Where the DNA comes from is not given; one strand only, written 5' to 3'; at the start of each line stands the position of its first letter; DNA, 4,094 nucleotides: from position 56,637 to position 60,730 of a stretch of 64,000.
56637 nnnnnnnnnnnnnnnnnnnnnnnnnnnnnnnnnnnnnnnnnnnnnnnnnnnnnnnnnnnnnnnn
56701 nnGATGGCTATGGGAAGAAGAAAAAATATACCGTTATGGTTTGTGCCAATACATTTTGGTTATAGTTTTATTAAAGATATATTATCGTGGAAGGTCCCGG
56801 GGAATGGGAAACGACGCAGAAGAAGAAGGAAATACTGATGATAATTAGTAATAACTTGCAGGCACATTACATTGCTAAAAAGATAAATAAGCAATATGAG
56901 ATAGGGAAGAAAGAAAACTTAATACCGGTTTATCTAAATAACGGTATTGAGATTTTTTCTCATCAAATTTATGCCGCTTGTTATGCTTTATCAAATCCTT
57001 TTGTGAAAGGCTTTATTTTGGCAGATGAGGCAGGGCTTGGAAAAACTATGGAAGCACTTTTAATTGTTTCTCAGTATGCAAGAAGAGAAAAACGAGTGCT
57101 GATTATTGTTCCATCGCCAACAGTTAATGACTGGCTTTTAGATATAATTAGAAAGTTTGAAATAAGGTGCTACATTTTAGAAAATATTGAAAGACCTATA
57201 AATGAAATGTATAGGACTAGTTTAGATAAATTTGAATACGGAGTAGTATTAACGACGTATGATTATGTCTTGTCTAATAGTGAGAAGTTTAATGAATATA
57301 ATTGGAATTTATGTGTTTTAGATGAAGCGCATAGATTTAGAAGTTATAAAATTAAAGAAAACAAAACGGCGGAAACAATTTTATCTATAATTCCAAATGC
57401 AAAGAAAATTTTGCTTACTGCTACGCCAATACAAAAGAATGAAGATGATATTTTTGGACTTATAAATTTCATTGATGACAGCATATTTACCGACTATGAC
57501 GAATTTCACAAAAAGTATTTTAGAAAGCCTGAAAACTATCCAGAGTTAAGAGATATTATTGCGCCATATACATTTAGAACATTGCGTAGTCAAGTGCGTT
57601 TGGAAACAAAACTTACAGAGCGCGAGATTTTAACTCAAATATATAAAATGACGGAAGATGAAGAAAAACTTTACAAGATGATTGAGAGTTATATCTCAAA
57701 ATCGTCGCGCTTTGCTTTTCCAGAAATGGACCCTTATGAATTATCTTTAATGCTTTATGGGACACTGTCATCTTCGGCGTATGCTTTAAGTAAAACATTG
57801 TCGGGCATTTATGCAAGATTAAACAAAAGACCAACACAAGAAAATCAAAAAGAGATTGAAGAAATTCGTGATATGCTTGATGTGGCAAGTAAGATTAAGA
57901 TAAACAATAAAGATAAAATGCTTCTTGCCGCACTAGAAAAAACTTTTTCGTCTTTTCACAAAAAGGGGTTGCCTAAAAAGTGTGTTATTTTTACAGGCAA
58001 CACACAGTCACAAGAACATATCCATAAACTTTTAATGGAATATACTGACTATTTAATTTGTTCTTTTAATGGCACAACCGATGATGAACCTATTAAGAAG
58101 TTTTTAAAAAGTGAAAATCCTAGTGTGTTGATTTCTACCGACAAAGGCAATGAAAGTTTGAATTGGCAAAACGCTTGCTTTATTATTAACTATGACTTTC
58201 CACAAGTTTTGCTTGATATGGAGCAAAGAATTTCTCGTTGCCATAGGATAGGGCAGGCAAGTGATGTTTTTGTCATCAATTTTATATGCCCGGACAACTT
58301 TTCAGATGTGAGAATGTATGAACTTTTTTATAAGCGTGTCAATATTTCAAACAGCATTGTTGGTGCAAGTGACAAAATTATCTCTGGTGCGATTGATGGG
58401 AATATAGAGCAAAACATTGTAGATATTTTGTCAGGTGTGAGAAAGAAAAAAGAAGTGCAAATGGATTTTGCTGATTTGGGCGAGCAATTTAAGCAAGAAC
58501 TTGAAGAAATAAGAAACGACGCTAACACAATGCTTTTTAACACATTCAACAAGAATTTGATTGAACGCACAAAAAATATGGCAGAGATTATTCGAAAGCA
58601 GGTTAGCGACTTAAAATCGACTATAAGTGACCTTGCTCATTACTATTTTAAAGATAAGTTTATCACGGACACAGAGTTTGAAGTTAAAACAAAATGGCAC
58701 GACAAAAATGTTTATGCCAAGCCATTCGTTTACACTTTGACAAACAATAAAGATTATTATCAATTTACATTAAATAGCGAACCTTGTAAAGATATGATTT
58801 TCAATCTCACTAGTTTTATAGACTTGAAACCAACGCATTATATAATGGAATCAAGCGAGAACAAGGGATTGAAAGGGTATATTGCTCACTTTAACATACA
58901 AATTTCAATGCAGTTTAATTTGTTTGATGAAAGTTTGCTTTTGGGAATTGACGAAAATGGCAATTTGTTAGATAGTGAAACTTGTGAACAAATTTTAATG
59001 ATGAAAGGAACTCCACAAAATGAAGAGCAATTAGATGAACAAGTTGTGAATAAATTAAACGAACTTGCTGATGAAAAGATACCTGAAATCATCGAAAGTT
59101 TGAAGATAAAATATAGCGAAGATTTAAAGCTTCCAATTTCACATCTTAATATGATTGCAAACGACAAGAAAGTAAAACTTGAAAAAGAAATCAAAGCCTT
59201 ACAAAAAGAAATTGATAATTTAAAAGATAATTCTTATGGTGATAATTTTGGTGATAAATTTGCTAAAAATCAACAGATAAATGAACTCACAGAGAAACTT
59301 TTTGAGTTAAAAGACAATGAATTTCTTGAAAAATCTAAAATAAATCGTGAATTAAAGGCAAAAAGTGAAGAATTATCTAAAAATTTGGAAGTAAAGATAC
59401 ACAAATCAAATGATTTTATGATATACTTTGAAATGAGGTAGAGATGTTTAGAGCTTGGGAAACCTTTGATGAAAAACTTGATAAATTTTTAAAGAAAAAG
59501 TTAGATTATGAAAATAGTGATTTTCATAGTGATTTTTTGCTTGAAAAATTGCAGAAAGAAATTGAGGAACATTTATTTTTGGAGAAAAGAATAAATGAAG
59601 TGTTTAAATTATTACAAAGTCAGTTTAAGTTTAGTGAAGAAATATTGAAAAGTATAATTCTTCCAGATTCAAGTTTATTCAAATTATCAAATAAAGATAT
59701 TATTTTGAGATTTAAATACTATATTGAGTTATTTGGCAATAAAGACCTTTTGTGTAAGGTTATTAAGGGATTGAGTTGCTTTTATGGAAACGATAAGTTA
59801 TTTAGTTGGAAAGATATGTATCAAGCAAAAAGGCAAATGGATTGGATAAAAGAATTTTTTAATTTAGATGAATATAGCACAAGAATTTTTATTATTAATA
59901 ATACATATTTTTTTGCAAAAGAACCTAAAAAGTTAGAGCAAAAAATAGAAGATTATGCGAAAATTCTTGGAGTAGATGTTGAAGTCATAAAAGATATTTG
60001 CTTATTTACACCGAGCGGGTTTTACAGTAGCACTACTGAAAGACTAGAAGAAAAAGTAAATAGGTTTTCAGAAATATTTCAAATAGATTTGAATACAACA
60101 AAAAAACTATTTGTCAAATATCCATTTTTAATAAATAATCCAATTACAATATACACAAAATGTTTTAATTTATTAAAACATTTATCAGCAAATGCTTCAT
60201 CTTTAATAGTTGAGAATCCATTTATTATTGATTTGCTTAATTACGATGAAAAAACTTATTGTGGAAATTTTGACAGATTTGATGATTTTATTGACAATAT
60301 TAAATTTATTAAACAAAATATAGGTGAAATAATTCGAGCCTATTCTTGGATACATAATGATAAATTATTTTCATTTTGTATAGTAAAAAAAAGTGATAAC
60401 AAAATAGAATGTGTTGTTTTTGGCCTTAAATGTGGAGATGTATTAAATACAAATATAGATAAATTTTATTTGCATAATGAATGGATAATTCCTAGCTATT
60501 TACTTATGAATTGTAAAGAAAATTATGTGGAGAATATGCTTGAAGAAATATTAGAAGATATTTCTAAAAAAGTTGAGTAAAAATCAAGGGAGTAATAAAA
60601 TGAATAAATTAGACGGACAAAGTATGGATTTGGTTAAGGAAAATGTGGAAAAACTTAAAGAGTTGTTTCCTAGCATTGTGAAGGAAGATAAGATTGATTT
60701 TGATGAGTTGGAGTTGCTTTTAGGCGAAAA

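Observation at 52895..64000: Ten-gene coupled operon joining a MORC-like GHKL ATPase module and an SNF2 helicase to a split type III R-M pair: candidate undescribed composite defence system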

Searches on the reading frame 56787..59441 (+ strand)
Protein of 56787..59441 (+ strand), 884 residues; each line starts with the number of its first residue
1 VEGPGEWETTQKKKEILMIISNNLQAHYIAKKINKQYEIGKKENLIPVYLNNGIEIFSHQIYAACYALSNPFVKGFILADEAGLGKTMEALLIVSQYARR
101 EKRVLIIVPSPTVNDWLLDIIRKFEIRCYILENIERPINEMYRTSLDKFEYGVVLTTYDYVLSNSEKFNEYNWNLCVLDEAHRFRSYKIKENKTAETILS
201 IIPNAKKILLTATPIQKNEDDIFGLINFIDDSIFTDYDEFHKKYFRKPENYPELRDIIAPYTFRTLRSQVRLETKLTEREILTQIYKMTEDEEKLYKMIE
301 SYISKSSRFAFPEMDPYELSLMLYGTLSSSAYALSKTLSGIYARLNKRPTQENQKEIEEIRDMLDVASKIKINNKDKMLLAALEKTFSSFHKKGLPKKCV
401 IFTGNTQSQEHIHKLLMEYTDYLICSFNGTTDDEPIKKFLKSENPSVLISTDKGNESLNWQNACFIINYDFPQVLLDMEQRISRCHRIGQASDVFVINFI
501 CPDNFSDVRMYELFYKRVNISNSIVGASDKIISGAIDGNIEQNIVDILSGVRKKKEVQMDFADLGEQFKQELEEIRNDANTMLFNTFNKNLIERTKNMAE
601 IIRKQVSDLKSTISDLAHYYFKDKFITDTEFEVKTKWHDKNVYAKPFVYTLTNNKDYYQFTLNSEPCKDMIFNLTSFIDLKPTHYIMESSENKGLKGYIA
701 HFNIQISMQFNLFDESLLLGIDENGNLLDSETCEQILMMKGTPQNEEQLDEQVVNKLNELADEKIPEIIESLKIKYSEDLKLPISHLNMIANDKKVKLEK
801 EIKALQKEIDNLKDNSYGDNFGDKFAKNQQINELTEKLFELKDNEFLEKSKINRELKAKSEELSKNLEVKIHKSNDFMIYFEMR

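Call 5: search_protein_families(library=padloc, proteins=[window:56787-59441:+], max_evalue=0.01)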
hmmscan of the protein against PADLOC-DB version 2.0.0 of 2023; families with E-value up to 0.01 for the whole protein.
window:56787-59441:+ (884 aa): 38 families (the best 25 are shown)
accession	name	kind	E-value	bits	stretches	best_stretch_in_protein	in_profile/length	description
PDLC02619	DrmD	-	2e-100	335.2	3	42-347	19-325/872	DrmD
PDLC02500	BrxHI|BrxHII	-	1.4e-45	154.2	2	347-781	430-866/933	BrxHI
PDLC02843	DpdE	-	9.2e-31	104.6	2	50-244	153-329/1091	DpdE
PDLC02623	DrmD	-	2.2e-30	103.2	3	380-627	513-759/1040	DrmD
PDLC02840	DpdE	-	3.4e-29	99.8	2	46-287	150-368/1091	DpdE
PDLC00659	HmaA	-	1.4e-28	97.3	2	54-305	103-353/1176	SNF2 helicase / DEAD-box helicase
PDLC02621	DrmD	-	2.4e-28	96.9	2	350-579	474-722/1040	DrmD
PDLC02846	DpdE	-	1.9e-26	90.3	2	54-312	161-412/1034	DpdE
PDLC02504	BrxHI|BrxHII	-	2.6e-26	89.9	2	353-610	445-690/971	BrxHII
PDLC02620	DrmD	-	8.4e-26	88.2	2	355-549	443-635/1060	DrmD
PDLC02842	DpdE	-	1.2e-25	87.4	2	45-303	693-956/1176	DpdE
PDLC00632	ZorD1|ZorD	-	3e-22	76.4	2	153-533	718-1088/1101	"SWI2/SNF2 helicase, Mrr-like nuclease"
PDLC02845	DpdE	-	1.4e-19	67.5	1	75-298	864-1080/1293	DpdE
PDLC02844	DpdE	-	1.9e-19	67.1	2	49-234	147-325/1074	DpdE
PDLC02572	DrmA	-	1.9e-17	60.5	2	52-235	115-317/1043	DrmA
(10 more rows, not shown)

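Call 6: search_protein_families(library=pfam, proteins=[window:56787-59441:+], max_evalue=0.01)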
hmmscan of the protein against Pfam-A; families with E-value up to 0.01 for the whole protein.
window:56787-59441:+ (884 aa): 7 families
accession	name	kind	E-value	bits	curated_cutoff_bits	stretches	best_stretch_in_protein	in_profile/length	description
PF00176.29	SNF2-rel_dom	-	5.3e-42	144.3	24.9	1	73-299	17-253/290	SNF2-related domain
PF04851.21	ResIII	-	2.6e-12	47.4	22.5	1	74-215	24-163/164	Type III restriction enzyme, res subunit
PF00271.37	Helicase_C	-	5.5e-12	46.4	23.5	1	392-489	11-110/110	Helicase conserved C-terminal domain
PF00270.35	DEAD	-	1e-10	42.1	26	1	76-220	17-165/167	DEAD/DEAH box helicase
PF13872.12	AAA_34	-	7.5e-08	32.1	27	1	65-189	52-192/306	P-loop containing NTP hydrolase pore-1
PF18766.7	SWI2_SNF2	-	6e-05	23.2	26.7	1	139-224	93-168/221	SWI2/SNF2 ATPase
PF07652.20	Flavi_DEAD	-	0.003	18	21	0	81-219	12-141/148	Flavivirus DEAD domain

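Call 7: search_protein_families(library=ncbifam, proteins=[window:56787-59441:+], max_evalue=0.01)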
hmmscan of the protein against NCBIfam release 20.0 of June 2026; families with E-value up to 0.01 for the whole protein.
window:56787-59441:+ (884 aa): 13 families
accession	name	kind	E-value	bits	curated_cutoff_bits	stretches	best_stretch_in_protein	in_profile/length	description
NF038318.1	DISARM_DrmD_b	equivalog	3.1e-98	330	950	3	43-347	17-322/868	DISARM system SNF2-like helicase DrmD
NF041062.1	DpdE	equivalog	3.1e-43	147.9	500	2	53-244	151-329/1048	protein DpdE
NF038317.1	DISARM_DrmD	equivalog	1.5e-39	136.1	610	2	52-361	104-424/1021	DISARM system SNF2-like helicase DrmD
NF003426.0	PRK04914.1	equivalog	3.6e-38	131.4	576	2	54-261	152-359/959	RNA polymerase-associated protein RapA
NF042964.1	phospholipD_antiphage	equivalog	1.5e-25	89.7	1100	2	74-229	250-425/895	phospholipase D-like domain-containing anti-phage protein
NF058637.1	helic_SCO1167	equivalog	1.1e-17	63.5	1200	2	76-296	491-710/932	SCO1167/SCO6262 family helicase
NF041790.1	anti-phage_ZorD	equivalog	2.5e-17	62.2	1500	2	10-122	536-656/1035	type I Zorya anti-phage system protein ZorD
NF053675.1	pilus_reg_Snf2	equivalog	2.6e-12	45.7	1100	1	75-243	605-765/1029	pilus expression-regulating Snf2 family helicase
NF003419.0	PRK04837.1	equivalog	0.00036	19.4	588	1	390-503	250-363/424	ATP-dependent RNA helicase RhlB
NF053711.1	RNA_heli_RhlE1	exception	0.00037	19.4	750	1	440-515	290-363/434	RNA helicase RhlE1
NF053631.1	RNA_helic_CshA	equivalog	0.00051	19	646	1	436-554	280-390/434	degradosome RNA helicase CshA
NF053636.1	DDHlcsCsdAPsy1082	equivalog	0.00094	17.8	890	1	434-517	283-364/512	DEAD/DEAH box helicase CsdA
NF007882.0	PRK10590.1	equivalog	0.003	16.6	743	1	441-517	292-366/456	ATP-dependent RNA helicase RhlE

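Call 53: find_homologous_proteins(query=window:56838-59441:+, max_evalue=1e-20)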
Query window:56838-59441:+ (867 aa): 823 proteins with E <= 1e-20 among 8000 candidates; the best 120 are listed.
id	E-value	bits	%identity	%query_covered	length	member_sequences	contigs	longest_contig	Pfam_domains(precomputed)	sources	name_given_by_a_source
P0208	0.0e+0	1830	94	100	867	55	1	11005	PF13872.13,PF00270.36,PF00176.30,PF18766.8,PF00271.38,PF04851.22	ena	-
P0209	0.0e+0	1642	83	100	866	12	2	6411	PF13872.13,PF00270.36,PF00176.30,PF18766.8,PF00271.38,PF04851.22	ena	-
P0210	0.0e+0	1639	84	100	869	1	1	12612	PF13872.13,PF00270.36,PF00176.30,PF18766.8,PF00271.38,PF04851.22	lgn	-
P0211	0.0e+0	1531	78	100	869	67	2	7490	PF13872.13,PF00270.36,PF00176.30,PF00271.38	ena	-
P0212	0.0e+0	1323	85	78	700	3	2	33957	PF13872.13,PF00270.36,PF00176.30,PF18766.8,PF00271.38,PF04851.22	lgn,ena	-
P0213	0.0e+0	1262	64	100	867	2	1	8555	PF00270.36,PF00176.30,PF00271.38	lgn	-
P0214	0.0e+0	1260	65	100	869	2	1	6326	PF13872.13,PF00270.36,PF00176.30,PF18766.8,PF00271.38,PF04851.22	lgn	-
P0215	0.0e+0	1260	65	100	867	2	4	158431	PF00270.36,PF00176.30,PF00271.38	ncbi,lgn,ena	-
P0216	0.0e+0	1259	65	100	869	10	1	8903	PF13872.13,PF00270.36,PF00176.30,PF00271.38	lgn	-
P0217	0.0e+0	1249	63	100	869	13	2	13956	PF00270.36,PF00176.30,PF18766.8,PF00271.38,PF04851.22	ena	-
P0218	0.0e+0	1246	64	100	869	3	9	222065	PF13872.13,PF00270.36,PF00176.30,PF00271.38,PF04851.22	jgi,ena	-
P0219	0.0e+0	1235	63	100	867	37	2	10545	PF00270.36,PF00176.30,PF00271.38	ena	-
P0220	0.0e+0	1231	63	100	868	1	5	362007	PF13872.13,PF00270.36,PF00176.30,PF00271.38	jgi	-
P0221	0.0e+0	1226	63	100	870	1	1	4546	PF00270.36,PF00176.30,PF00271.38,PF04851.22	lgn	-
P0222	0.0e+0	1219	62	100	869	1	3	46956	PF13872.13,PF00270.36,PF00176.30,PF18766.8,PF00271.38,PF04851.22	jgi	-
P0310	3.4e-111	391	28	99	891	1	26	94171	PF13872.13,PF00176.30,PF00271.38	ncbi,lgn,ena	-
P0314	3.9e-111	391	30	99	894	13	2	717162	PF13872.13,PF00270.36,PF00176.30,PF00271.38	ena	-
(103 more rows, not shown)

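Call 54: find_encoding_contigs(protein=P0215, flank=9000, max_places=2)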
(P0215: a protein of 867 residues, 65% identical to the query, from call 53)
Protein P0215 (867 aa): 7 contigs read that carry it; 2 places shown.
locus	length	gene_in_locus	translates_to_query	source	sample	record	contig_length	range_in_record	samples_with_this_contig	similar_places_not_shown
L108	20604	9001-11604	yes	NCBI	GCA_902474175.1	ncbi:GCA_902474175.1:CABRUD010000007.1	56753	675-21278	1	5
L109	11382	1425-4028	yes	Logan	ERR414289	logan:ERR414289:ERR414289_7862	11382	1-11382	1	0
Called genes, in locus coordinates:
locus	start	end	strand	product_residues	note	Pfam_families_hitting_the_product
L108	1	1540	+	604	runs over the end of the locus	-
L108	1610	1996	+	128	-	-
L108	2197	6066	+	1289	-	-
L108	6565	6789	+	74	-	-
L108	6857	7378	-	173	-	-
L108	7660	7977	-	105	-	PF01381:HTH_3 (weak)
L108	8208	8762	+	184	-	PF06908:YpsA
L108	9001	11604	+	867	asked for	PF00176:SNF2-rel_dom, PF00270:DEAD (weak), PF00271:Helicase_C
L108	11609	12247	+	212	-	-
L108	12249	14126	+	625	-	PF01555:N6_N4_Mtase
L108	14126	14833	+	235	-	-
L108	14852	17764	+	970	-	PF04851:ResIII, PF00270:DEAD (weak), PF19778:RE_endonuc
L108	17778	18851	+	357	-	PF02275:CBAH, PF03417:AAT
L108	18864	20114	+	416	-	PF09346:SMI1_KNR4, PF14568:SUKH_6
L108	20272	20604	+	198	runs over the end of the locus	PF01726:LexA_DNA_bind, PF00717:Peptidase_S24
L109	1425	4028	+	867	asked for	PF00176:SNF2-rel_dom, PF00270:DEAD (weak), PF00271:Helicase_C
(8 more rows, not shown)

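Call 55: find_encoding_contigs(protein=P0310, flank=9000, max_places=2)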
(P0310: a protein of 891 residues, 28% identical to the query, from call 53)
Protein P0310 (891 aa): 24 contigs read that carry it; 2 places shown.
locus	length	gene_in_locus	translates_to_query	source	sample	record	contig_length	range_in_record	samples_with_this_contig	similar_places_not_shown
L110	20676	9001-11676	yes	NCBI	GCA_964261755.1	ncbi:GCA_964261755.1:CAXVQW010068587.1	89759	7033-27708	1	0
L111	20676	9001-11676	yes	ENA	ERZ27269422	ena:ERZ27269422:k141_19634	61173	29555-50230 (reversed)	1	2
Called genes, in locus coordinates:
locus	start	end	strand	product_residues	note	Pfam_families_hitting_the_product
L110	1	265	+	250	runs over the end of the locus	-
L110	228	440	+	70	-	-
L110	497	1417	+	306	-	-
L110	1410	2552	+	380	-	PF04326:SLFN_AlbA_2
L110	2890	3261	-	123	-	PF14198:TnpV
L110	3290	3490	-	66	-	-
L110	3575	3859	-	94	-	-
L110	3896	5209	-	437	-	PF03432:Relaxase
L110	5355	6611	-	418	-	PF13481:AAA_25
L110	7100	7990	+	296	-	PF19553:DUF6076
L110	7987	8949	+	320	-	PF04542:Sigma70_r2 (weak)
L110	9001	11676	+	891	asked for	PF00176:SNF2-rel_dom, PF13872:AAA_34 (faint), PF00271:Helicase_C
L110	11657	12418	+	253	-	-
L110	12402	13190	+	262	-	PF01555:N6_N4_Mtase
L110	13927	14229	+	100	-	-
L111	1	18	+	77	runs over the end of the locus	-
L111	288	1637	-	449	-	PF13240:Zn_Ribbon_1 (weak), PF24460:DUF7575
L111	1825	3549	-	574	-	PF00239:Resolvase, PF07508:Recombinase, PF13408:Zn_ribbon_recom, PF14287:DUF4368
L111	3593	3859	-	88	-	-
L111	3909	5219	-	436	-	PF03432:Relaxase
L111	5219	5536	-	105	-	PF21983:NikA-like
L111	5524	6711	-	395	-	PF13481:AAA_25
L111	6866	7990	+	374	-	PF19553:DUF6076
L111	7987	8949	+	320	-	PF04542:Sigma70_r2 (weak)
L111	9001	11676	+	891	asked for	PF00176:SNF2-rel_dom, PF13872:AAA_34 (faint), PF00271:Helicase_C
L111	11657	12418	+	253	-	-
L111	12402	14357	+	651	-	PF01555:N6_N4_Mtase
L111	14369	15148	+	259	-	-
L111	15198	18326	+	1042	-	PF04851:ResIII, PF00270:DEAD (weak), PF19778:RE_endonuc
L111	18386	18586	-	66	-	-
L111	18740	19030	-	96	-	PF20648:DUF6809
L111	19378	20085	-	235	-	PF00239:Resolvase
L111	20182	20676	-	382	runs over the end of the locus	PF02163:Peptidase_M50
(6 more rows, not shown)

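Call 56: find_encoding_contigs(protein=P0314, flank=9000, max_places=2)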
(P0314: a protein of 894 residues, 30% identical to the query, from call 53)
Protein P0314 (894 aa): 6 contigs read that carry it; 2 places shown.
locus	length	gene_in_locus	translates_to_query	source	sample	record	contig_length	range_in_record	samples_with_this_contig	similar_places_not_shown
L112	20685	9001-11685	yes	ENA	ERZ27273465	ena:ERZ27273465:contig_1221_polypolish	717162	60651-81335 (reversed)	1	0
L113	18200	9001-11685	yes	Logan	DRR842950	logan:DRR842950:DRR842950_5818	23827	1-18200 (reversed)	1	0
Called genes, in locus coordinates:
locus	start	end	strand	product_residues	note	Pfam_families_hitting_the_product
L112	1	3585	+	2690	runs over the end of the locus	PF03160:Calx-beta, PF00395:SLH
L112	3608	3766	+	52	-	-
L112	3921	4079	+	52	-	-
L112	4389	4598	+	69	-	-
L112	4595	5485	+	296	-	PF02541:Ppx-GppA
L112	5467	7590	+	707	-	PF13089:PP_kinase_N, PF02503:PP_kinase, PF17941:PP_kinase_C_1, PF13091:PLDc_2 (weak), PF13090:PP_kinase_C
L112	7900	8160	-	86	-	PF13358:DDE_3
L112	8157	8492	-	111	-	PF13358:DDE_3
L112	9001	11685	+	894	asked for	PF13872:AAA_34 (weak), PF00176:SNF2-rel_dom, PF00270:DEAD (weak), PF00271:Helicase_C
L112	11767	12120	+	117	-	PF05635:23S_rRNA_IVP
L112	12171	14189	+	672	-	PF01555:N6_N4_Mtase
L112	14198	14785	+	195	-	-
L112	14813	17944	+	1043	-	PF04851:ResIII, PF00270:DEAD (weak), PF19778:RE_endonuc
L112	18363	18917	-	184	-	PF06414:Zeta_toxin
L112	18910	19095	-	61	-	-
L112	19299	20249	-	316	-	PF13522:GATase_6, PF13537:GATase_7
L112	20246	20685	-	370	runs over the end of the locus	PF12224:Amidoligase_2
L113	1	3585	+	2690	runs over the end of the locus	PF03160:Calx-beta, PF00395:SLH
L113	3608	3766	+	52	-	-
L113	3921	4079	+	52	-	-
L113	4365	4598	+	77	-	-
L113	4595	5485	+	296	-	PF02541:Ppx-GppA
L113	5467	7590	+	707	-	PF13089:PP_kinase_N, PF02503:PP_kinase, PF17941:PP_kinase_C_1, PF13091:PLDc_2 (weak), PF13090:PP_kinase_C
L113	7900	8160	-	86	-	PF13358:DDE_3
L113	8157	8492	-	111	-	PF13358:DDE_3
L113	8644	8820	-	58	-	PF00292:PAX (weak), PF13384:HTH_23, PF13518:HTH_28 (weak), PF13551:HTH_29 (weak)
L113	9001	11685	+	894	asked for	PF13872:AAA_34 (weak), PF00176:SNF2-rel_dom, PF00270:DEAD (weak), PF00271:Helicase_C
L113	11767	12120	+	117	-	PF05635:23S_rRNA_IVP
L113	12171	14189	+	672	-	PF01555:N6_N4_Mtase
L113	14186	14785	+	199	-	-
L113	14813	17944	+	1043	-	PF04851:ResIII, PF00270:DEAD (weak), PF19778:RE_endonuc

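Call 85: search_protein_families(library=pfam, proteins=[L111:11657-12418:+, L108:14126-14833:+, L111:14369-15148:+, L112:14198-14785:+], max_evalue=0.01)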
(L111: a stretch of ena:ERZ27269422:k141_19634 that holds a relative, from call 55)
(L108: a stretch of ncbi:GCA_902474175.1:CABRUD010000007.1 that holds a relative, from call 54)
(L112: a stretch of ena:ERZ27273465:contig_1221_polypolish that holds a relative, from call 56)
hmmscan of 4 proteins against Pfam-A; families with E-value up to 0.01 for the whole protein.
L111:11657-12418:+ (253 aa): 0 families

L108:14126-14833:+ (235 aa): 0 families

L111:14369-15148:+ (259 aa): 0 families

L112:14198-14785:+ (195 aa): 0 families

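Call 93: search_protein_families(library=padloc, proteins=[L108:14126-14833:+], max_evalue=0.001)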
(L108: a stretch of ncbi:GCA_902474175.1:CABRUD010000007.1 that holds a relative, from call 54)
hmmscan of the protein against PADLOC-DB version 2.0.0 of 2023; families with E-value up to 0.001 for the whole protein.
L108:14126-14833:+ (235 aa): 0 families

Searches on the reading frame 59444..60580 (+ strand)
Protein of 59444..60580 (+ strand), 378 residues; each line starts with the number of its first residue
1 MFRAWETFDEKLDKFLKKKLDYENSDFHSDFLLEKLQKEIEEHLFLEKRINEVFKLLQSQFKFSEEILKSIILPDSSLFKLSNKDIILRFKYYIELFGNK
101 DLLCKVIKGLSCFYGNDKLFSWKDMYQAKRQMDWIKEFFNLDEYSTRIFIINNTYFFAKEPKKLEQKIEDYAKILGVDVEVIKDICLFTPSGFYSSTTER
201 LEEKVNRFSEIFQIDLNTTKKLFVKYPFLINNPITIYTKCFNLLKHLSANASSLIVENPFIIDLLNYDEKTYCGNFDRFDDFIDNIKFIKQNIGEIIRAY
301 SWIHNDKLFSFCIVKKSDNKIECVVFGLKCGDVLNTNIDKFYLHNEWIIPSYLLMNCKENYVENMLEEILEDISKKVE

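Call 5: search_protein_families(library=padloc, proteins=[window:59444-60580:+], max_evalue=0.01)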
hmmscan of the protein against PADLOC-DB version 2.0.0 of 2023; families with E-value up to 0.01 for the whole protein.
window:59444-60580:+ (378 aa): 0 families

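Call 6: search_protein_families(library=pfam, proteins=[window:59444-60580:+], max_evalue=0.01)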
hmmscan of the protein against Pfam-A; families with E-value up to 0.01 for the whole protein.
window:59444-60580:+ (378 aa): 1 family
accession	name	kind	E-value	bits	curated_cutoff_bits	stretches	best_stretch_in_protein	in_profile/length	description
PF02536.19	mTERF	-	0.00018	21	23.1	1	47-247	66-226/314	mTERF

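Call 7: search_protein_families(library=ncbifam, proteins=[window:59444-60580:+], max_evalue=0.01)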
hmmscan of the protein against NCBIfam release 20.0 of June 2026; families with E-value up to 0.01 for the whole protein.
window:59444-60580:+ (378 aa): 0 families
